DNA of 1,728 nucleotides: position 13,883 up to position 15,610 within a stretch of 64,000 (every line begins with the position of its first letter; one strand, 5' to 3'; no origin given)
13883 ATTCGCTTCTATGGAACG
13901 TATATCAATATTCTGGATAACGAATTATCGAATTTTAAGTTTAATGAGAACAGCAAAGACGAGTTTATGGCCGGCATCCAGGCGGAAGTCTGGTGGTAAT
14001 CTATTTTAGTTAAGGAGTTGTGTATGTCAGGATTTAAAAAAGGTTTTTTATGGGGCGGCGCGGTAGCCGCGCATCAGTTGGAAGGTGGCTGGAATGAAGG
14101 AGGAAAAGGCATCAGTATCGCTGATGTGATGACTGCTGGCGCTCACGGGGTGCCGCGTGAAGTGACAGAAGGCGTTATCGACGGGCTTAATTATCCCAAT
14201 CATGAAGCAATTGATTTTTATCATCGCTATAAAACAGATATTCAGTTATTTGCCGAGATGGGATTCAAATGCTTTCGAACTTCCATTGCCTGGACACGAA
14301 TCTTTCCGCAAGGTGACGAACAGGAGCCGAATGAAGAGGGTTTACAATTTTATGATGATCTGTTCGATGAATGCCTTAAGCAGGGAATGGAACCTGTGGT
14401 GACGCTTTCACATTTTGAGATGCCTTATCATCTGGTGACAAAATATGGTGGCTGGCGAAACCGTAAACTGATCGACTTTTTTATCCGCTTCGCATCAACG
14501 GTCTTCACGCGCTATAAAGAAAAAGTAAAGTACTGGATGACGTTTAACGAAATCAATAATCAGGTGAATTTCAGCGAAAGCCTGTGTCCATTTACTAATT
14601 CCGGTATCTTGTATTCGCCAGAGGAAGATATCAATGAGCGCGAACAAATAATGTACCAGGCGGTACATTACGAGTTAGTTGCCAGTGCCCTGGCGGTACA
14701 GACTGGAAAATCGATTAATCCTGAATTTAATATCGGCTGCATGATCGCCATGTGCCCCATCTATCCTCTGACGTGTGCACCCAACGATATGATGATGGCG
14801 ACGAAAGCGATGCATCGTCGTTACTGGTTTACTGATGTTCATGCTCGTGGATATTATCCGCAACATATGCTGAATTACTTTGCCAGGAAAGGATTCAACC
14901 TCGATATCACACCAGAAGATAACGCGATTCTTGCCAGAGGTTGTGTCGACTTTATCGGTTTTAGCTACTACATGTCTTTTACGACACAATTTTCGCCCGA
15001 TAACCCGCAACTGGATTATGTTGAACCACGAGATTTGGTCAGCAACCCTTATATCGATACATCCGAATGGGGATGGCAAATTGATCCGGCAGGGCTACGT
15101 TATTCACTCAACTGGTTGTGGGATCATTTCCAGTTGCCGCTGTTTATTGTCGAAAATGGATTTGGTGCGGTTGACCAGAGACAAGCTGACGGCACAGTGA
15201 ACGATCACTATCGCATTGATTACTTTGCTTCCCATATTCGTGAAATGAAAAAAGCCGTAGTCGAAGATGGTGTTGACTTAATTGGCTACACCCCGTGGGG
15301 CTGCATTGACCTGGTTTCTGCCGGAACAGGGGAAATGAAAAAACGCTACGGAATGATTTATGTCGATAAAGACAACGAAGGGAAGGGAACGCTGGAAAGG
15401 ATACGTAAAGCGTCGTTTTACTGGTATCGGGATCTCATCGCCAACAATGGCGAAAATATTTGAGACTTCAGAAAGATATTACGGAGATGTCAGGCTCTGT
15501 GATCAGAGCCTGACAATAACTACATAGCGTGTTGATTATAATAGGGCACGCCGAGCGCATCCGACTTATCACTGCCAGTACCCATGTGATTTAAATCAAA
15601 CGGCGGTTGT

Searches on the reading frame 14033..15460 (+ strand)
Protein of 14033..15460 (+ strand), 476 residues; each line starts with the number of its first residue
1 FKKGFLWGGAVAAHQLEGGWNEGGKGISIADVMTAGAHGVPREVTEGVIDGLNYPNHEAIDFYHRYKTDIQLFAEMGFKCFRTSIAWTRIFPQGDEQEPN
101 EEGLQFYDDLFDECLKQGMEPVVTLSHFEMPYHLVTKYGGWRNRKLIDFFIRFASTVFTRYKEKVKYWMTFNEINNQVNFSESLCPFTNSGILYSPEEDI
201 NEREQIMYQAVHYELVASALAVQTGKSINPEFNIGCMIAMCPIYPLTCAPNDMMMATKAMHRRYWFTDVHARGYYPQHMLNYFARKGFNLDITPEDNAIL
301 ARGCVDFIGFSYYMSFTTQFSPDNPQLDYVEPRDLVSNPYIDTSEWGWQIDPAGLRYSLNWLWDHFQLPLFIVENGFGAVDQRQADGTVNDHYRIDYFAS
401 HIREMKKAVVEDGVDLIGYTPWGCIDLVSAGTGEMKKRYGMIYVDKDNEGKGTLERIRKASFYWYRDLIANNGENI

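Call 77: search_protein_families(proteins=[window:14033-15460:+], library=ncbifam, max_evalue=1e-10)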
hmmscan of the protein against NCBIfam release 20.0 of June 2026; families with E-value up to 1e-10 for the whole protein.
window:14033-15460:+ (476 aa): 8 families
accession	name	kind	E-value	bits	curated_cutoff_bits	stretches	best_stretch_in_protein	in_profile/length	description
NF007154.0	PRK09589.1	subfamily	0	1031.1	624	1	1-476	4-476/476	6-phospho-beta-glucosidase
NF011589.0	PRK15014.1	subfamily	7.3e-211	701.5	686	1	2-475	7-476/477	6-phospho-beta-glucosidase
NF007158.0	PRK09593.1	subfamily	2.5e-185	616.8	639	1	1-476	6-477/478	6-phospho-beta-glucosidase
NF007356.0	PRK09852.1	subfamily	2e-175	584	623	1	1-475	4-472/474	6-phospho-beta-glucosidase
TIGR03356.1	BGL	equivalog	7.5e-88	295.3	478.5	1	1-465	1-427/427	GH1 family beta-glucosidase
NF010036.0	PRK13511.1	subfamily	1.1e-73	248.5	610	1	2-470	6-464/469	6-phospho-beta-galactosidase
TIGR01233.1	lacG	equivalog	6.6e-58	196.7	561.2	1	3-468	6-465/472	6-phospho-beta-galactosidase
NF041004.1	Beta_gal_BgaS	equivalog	2.2e-29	102.4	475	1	99-468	123-462/479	beta-galactosidase BgaS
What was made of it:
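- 14024..15463 (+): GH1 6-phospho-beta-glucosidase (bgcA-type), intact. NCBIfam NF007154 scores 1031 bits, above its cutoff of 624 (call 77).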
